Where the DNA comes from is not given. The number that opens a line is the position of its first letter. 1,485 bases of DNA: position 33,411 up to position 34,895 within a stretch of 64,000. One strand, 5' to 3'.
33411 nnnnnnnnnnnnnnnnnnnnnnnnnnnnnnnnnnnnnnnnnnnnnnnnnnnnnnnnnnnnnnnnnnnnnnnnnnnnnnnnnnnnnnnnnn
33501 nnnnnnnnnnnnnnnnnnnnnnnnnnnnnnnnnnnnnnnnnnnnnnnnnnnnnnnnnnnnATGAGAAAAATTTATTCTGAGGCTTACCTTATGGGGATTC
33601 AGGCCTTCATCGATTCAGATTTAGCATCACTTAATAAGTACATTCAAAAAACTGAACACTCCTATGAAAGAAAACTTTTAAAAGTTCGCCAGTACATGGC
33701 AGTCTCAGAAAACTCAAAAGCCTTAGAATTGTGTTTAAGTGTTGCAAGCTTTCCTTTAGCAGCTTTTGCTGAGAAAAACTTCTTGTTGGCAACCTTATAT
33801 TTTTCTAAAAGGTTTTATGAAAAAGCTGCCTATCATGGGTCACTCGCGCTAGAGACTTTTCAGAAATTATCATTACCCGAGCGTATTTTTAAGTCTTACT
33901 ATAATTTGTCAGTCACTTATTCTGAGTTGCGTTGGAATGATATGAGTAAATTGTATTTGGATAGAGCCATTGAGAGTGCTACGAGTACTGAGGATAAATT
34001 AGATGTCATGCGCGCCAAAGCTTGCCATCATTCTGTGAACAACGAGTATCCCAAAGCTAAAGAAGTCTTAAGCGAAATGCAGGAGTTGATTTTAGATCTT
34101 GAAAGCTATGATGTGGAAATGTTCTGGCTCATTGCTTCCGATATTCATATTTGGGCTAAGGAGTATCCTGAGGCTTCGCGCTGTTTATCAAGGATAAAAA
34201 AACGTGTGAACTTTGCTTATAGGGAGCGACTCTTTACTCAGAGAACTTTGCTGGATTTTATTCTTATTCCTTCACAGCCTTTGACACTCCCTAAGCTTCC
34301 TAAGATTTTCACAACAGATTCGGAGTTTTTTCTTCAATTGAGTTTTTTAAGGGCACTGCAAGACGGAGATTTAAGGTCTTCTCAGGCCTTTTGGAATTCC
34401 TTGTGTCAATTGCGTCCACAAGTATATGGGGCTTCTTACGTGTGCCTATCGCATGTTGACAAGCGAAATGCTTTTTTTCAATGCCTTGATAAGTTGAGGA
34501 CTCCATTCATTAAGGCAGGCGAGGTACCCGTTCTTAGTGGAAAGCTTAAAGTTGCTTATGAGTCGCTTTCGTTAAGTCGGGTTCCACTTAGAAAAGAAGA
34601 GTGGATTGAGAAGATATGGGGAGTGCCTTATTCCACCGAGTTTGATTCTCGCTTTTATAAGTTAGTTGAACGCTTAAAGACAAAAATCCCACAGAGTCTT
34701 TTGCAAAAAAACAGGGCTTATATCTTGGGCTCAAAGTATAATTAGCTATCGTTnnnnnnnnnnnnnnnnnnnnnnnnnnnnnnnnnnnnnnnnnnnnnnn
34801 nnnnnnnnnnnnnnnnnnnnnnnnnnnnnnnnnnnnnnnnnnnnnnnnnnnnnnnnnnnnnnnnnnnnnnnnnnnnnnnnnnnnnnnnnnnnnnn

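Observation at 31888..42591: Two copies of a protease + TPR-winged-helix regulator cassette with reciprocal decay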

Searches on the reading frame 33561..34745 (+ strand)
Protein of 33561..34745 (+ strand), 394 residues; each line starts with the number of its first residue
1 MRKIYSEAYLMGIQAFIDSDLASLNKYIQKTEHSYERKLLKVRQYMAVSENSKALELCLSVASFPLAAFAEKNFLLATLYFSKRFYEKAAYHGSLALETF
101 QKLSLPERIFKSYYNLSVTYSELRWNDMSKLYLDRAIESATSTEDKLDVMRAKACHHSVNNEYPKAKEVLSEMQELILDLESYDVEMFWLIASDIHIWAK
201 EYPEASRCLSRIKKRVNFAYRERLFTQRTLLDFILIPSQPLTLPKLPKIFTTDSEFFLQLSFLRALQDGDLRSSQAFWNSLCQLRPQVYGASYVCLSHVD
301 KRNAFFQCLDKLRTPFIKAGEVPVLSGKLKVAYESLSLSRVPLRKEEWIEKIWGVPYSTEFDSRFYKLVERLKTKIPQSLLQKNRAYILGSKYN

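Call 3: search_protein_families(library=pfam, proteins=[window:33561-34745:+], max_evalue=1)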
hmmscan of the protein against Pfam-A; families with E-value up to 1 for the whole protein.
window:33561-34745:+ (394 aa): 5 families
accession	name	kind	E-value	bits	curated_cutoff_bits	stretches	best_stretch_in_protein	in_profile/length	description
PF13181.12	TPR_8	-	0.00083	19.8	25.7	1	111-140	2-31/34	Tetratricopeptide repeat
PF07719.23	TPR_2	-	0.0068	16.9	27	0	72-98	3-29/34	Tetratricopeptide repeat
PF25063.1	ARM_TT21_C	-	0.01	16.2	35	1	133-214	41-123/209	Tetratricopeptide repeat protein 21 C-terminal ARM domain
PF13424.12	TPR_12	-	0.022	15.4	30.1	1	75-139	8-74/77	Tetratricopeptide repeat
PF19567.5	CpsB_CapC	-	0.11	12.4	27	1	186-227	186-227/234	Capsular polysaccharide synthesis, CpsB/CapC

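Call 4: search_protein_families(library=ncbifam, proteins=[window:33561-34745:+], max_evalue=1)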
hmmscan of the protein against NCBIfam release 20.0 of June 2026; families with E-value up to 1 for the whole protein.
window:33561-34745:+ (394 aa): 0 families

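Call 6: find_encoding_contigs(protein=window:33561-34745:+, flank=10000, max_places=6)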
Protein window:33561-34745:+ (394 aa): no gene with exactly this product is on record in the collection.

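Call 7: find_homologous_proteins(query=window:33561-34745:+, max_evalue=0.001)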
Query window:33561-34745:+ (394 aa): 3 proteins with E <= 0.001 among 2750 candidates.
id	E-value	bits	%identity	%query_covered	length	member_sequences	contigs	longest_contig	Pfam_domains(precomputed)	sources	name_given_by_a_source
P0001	9.6e-258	872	100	100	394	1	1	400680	-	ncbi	ncbi:MAG: hypothetical protein R3A80_08150 [Bdellovibrionota bacterium]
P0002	1.7e-76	276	40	99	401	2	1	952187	-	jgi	-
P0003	2.9e-74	268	40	98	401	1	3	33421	-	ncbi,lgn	-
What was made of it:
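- The source is a MAG (call 7).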

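Call 8: find_encoding_contigs(protein=P0002, flank=10000, max_places=4)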
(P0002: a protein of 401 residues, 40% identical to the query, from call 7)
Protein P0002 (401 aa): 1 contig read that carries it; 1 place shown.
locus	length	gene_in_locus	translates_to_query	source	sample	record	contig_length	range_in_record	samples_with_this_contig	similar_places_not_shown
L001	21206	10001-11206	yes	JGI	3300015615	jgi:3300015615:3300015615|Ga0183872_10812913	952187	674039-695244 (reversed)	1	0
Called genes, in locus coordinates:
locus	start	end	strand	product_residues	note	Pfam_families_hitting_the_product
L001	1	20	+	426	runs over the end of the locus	PF00464:SHMT, PF00155:Aminotran_1_2, PF01212:Beta_elim_lyase (weak)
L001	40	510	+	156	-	PF22811:Zn_ribbon_NrdR, PF03477:ATP-cone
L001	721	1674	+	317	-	-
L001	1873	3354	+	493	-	-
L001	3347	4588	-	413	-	PF00579:tRNA-synt_1b, PF22421:SYY_C-terminal, PF01479:S4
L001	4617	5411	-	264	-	PF00149:Metallophos, PF13277:YmdB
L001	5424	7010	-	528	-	PF12072:RNase_Y_N, PF00013:KH_1 (weak), PF01966:HD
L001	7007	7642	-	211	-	PF01812:5-FTHF_cyc-lig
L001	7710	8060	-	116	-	PF05164:ZapA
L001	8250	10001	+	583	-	-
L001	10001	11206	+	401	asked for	-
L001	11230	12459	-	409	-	-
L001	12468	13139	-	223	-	-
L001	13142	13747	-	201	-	-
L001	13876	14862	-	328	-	PF13924:Lipocalin_5 (faint)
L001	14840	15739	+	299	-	PF00126:HTH_1, PF03466:LysR_substrate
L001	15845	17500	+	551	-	-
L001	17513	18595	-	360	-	PF00448:SRP54, PF13401:AAA_22 (weak)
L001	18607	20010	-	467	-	PF00890:FAD_binding_2 (weak), PF01134:GIDA (weak), PF03486:HI0933_like (faint), PF07992:Pyr_redox_2, PF12831:FAD_oxidored, PF13738:Pyr_redox_3, PF00070:Pyr_redox, PF02852:Pyr_redox_dim, +4 more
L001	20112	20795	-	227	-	PF13646:HEAT_2 (faint)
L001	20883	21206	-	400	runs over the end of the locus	PF00364:Biotin_lipoyl, PF00198:2-oxoacid_dh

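Call 9: find_encoding_contigs(protein=P0003, flank=10000, max_places=4)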
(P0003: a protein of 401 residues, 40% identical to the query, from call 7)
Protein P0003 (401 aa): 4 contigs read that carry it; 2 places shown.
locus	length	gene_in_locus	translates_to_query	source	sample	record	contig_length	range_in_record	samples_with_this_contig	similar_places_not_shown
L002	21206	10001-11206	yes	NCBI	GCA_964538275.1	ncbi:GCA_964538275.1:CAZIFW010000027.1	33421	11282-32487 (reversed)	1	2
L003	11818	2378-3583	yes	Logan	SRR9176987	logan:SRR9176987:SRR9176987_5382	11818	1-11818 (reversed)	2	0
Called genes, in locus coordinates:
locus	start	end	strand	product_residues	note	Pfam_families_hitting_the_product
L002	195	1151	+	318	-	-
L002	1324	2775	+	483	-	-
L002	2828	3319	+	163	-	PF06172:Cupin_5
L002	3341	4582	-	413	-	PF00579:tRNA-synt_1b, PF22421:SYY_C-terminal, PF01479:S4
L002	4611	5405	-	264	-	PF00149:Metallophos, PF13277:YmdB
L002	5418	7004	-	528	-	PF12072:RNase_Y_N, PF00013:KH_1 (weak), PF01966:HD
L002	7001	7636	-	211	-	PF01812:5-FTHF_cyc-lig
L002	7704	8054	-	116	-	PF05164:ZapA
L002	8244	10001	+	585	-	-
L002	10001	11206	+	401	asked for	-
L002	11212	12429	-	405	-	-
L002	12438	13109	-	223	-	-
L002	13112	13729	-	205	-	-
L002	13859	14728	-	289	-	PF13924:Lipocalin_5 (faint)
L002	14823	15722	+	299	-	PF00126:HTH_1, PF03466:LysR_substrate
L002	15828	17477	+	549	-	-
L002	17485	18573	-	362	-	PF00448:SRP54, PF13401:AAA_22 (weak)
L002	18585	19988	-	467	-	PF00890:FAD_binding_2 (weak), PF01134:GIDA, PF03486:HI0933_like (weak), PF07992:Pyr_redox_2, PF12831:FAD_oxidored, PF13738:Pyr_redox_3, PF00070:Pyr_redox, PF02852:Pyr_redox_dim, +4 more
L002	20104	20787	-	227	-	PF13646:HEAT_2 (faint)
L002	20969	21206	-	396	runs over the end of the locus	PF00364:Biotin_lipoyl, PF00198:2-oxoacid_dh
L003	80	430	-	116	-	PF05164:ZapA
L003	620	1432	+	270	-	-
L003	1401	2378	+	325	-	-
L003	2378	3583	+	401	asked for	-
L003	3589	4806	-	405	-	-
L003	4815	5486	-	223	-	-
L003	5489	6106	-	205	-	-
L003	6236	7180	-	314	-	PF13924:Lipocalin_5 (faint)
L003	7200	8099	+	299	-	PF00126:HTH_1, PF03466:LysR_substrate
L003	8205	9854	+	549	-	-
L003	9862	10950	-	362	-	PF00448:SRP54, PF13401:AAA_22 (weak)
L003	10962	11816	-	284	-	?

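Call 10: find_encoding_contigs(protein=P0001, flank=10000, max_places=4)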
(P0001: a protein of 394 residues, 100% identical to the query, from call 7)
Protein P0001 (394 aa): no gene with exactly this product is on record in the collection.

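Call 18: find_homologous_proteins(query=L001:8250-9998:+, max_evalue=0.001)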
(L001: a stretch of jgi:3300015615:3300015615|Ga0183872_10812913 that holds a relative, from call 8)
Query L001:8250-9998:+ (583 aa): 3 proteins with E <= 0.001 among 8000 candidates.
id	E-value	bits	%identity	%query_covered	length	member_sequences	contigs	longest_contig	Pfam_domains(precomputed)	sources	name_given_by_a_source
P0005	0.0e+0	1335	100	100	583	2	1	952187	-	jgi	-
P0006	4.0e-165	569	75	53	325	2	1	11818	-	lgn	-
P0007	2.7e-62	229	31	88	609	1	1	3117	-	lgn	-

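Call 19: find_encoding_contigs(protein=P0007, flank=10000, max_places=4)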
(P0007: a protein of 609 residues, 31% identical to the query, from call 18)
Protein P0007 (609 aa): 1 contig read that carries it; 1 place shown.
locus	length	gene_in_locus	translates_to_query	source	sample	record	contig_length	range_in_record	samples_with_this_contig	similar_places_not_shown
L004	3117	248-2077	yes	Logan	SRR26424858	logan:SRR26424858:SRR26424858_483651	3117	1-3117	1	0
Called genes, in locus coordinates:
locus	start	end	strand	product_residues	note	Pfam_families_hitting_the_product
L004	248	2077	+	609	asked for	-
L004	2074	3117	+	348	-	?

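Call 24: search_protein_families(library=pfam, proteins=[P0005, P0007, P0002], max_evalue=10)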
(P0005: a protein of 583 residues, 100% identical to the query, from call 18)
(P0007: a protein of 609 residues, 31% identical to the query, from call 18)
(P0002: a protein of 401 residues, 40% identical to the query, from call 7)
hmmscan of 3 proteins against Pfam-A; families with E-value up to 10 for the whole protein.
P0005 (583 aa): 0 families

P0007 (609 aa): 1 family
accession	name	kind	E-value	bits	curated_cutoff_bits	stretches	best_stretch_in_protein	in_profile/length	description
PF13365.12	Trypsin_2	-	0.16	13.1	27.6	1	180-206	119-144/144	Trypsin-like peptidase domain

P0002 (401 aa): 6 families
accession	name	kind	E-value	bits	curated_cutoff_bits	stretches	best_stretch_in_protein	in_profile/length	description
PF07719.23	TPR_2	-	0.00012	22.3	27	2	74-107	1-34/34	Tetratricopeptide repeat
PF16191.10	E1_4HB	-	0.023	15.1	25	1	294-320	16-42/70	Ubiquitin-activating enzyme E1 four-helix bundle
PF13428.12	TPR_14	-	0.034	15.3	23.5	0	78-109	5-36/44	Tetratricopeptide repeat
PF00515.34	TPR_1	-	0.037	14.3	27.8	1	75-102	2-29/34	Tetratricopeptide repeat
PF16343.11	DUF4973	-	0.15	12.4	27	1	245-344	14-110/129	Domain of unknown function (DUF4973)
PF12895.13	ANAPC3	-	1.1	10.1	27.2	1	75-103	24-51/82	Anaphase-promoting complex, cyclosome, subunit 3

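Call 26: find_related_loci(query=A2, collection=genome_contigs, flank=10000)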
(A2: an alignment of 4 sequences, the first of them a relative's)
Query A2 (394 aa) in genome_contigs; peptide patterns used: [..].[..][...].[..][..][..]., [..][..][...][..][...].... (x = any residue, [..] = any of these).
60 stretches matched a pattern; 1 encode a relative of the query (tblastn E <= 1e-3); 1 distinct loci.
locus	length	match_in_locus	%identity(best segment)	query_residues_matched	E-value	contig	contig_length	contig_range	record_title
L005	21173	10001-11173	40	5-390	4e-82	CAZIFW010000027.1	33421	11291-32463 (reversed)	MAG TPA_asm: uncultured Bacteriovoracaceae bacterium isolate SRP199154_co2_64 genome assembly, contig: NODE_738_length_3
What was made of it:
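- Tried and rejected: The genome_contigs scan returned only the L002 genome (call 26).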

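Call 68: predict_structure(alignment_id=A7)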
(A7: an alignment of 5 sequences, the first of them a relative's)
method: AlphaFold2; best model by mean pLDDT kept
length: 394 residues; sequences in the alignment: 5
mean_pLDDT: 70.1   pTM: 0.50
mean pLDDT of the five models: 70.1, 69.1, 68.3, 67.7, 65.1
residues with pLDDT >= 90: 46; 70-90: 169; 50-70: 125; < 50: 54
segments of 3 or more residues with pLDDT < 50: 106-129, 235-241, 247-251, 313-323, 392-394
pLDDT, mean of each block of 10 residues (from residue 1): 71 74 93 91 81 87 80 75 56 66 54 39 41 57 70 68 84 83 73 74 80 59 59 48 50 62 75 82 66 61 64 40 66 82 90 91 91 79 82 43
secondary structure, 60 per line:
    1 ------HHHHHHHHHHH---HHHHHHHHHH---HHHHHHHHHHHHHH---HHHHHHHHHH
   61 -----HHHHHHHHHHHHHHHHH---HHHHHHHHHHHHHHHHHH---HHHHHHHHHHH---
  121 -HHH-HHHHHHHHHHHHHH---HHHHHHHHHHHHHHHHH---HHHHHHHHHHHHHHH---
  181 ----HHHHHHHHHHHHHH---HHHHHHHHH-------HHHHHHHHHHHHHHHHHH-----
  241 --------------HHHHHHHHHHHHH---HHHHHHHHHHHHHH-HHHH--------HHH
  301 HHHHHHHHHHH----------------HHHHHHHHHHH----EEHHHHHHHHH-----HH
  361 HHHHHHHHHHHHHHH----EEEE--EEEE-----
elements in order: H7-17 H21-30 H34-47 H51-60 H66-82 H86-103 H107-117 H126-139 H143-159 H163-177 H185-198 H202-210 H218-235 H255-267 H271-284 H286-289 H298-311 H328-338 H345-353 H359-375 E380-383 E386-389
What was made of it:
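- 33561..34745 (+): A-type regulator, intact: helical-repeat (TPR-like) domain plus C-terminal winged helix. AF2 model: helices 7-311, then three helices and a beta hairpin at 328-389 (call 68).
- On OmpR/PhoB-type winged helix (Pfam Trans_reg_C): reg394 model: H328-338, H345-353, H359-375, E380-383, E386-389, with pLDDT 82-91 in that region (call 68).
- On RRNPP quorum-sensing receptors: The domain order is reversed and the DNA-binding domain is a winged helix (call 68).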

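Call 73: fold_search(model_id=the predicted structure, library=pdb)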
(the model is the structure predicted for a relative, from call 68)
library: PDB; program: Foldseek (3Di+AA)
matches with E <= 10: 1117; with E <= 0.001: 1
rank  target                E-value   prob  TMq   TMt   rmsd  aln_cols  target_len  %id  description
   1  8rte_B                7.2e-04  1.00  0.50  0.55   7.1       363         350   13  Rap from bacteriophage Phi105 with peptide ERPVGT (released 2024-07-24)
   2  5g04_X                1.1e-03  1.00  0.47  0.40   9.9       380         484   10  Structure of the human APC-Cdc20-Hsl1 complex (released 2016-05-25)
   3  3jck_MODEL_1_C        2.3e-03  1.00  0.26  0.27  13.7       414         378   12  Structure of the yeast 26S proteasome lid sub-complex (released 2016-01-20)
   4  9fpz_B                2.5e-03  1.00  0.29  0.16  19.5       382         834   12  Human NatA-MAP2 80S ribosome complex (released 2024-07-03)
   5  3hym_B                2.9e-03  1.00  0.39  0.49   9.0       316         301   11  Insights into Anaphase Promoting Complex TPR subdomain assembly from a CDC26-APC6 structure (released 2009-08-11)
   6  9qhc_B                4.5e-03  1.00  0.31  0.41  12.2       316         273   17  Crystal structure of 8-repeat CTPR protein with eliminated coordination sites (released 2025-10-22)
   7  8rte_A                4.5e-03  1.00  0.38  0.42  11.2       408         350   12  Rap from bacteriophage Phi105 with peptide ERPVGT (released 2024-07-24)
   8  4gyo_A                5.1e-03  1.00  0.44  0.47  11.0       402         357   10  Crystal Structure of Rap Protein Complexed with Competence and Sporulation Factor (released 2013-04-03)
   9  4gpk_E                5.5e-03  1.00  0.39  0.44  11.6       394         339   12  Crystal structure of NprR in complex with its cognate peptide NprX (released 2013-07-03)
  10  4cr2_Q                5.5e-03  0.99  0.27  0.25  16.3       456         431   11  Deep classification of a large cryo-EM dataset defines the conformational landscape of the 26S proteasome (released 2014-04-02)
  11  4i9c_A                6.6e-03  1.00  0.41  0.43  10.9       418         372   10  Crystal structure of aspartyl phosphate phosphatase F from B.subtilis in complex with its inhibitory peptide (released 2013-11-20)
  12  9e8g_V                6.6e-03  1.00  0.31  0.28  18.3       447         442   12  Nub1/Fat10-processing human 26S proteasome bound to Txnl1 with Rpt5 at top of spiral staircase (released 2024-12-04)
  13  9cgc_Q                6.8e-03  1.00  0.31  0.30  15.9       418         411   12  Yeast 26S proteasome non-substrate-engaged (S1 state) (released 2025-07-09)
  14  4zlh_B                7.5e-03  0.99  0.24  0.26  20.9       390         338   11  Structure of the LapB cytoplasmic domain at 2 angstroms (released 2015-11-11)
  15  6voa_E                7.8e-03  1.00  0.29  0.30  17.5       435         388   14  Cryo-EM structure of the BBSome-ARL6 complex (released 2020-06-24)
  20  4gpk_A                1.1e-02  1.00  0.43  0.48  10.0       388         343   12  Crystal structure of NprR in complex with its cognate peptide NprX (released 2013-07-03)
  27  4gpk_I                1.4e-02  1.00  0.37  0.41  11.2       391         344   11  Crystal structure of NprR in complex with its cognate peptide NprX (released 2013-07-03)
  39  4gpk_J                1.7e-02  1.00  0.42  0.46   9.6       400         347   11  Crystal structure of NprR in complex with its cognate peptide NprX (released 2013-07-03)
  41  4gpk_L                2.0e-02  1.00  0.43  0.47   7.9       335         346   13  Crystal structure of NprR in complex with its cognate peptide NprX (released 2013-07-03)
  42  4gpk_H                2.0e-02  1.00  0.40  0.45  10.8       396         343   13  Crystal structure of NprR in complex with its cognate peptide NprX (released 2013-07-03)
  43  4gpk_K                2.0e-02  1.00  0.35  0.40  11.6       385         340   14  Crystal structure of NprR in complex with its cognate peptide NprX (released 2013-07-03)
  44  4gpk_F                2.1e-02  1.00  0.39  0.44  10.7       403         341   11  Crystal structure of NprR in complex with its cognate peptide NprX (released 2013-07-03)
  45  4gpk_C                2.1e-02  1.00  0.37  0.41  11.5       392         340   13  Crystal structure of NprR in complex with its cognate peptide NprX (released 2013-07-03)
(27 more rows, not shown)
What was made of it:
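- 33561..34745 (+): Foldseek hits to TPR proteins (call 73).
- On TPR proteins: The AF2 model is an all-alpha hairpin array, and Foldseek matches TPR proteins at TM about 0.5 (calls 68, 73).
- Closest known: RRNPP peptide-sensing regulators. Same: The best structural matches of the reg394 model include Rap (8rte) and NprR (4gpk) (call 73).
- Regulator model: calls 68, 73.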

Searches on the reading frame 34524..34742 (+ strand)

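Call 24: search_protein_families(library=pfam, proteins=[window:34524-34742:+], max_evalue=10)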
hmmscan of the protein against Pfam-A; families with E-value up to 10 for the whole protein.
seq(73 aa): 1 family
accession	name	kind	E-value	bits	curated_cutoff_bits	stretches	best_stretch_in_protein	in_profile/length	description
PF03695.18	UPF0149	-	0.13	12.8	25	1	18-61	32-77/181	Uncharacterised protein family (UPF0149)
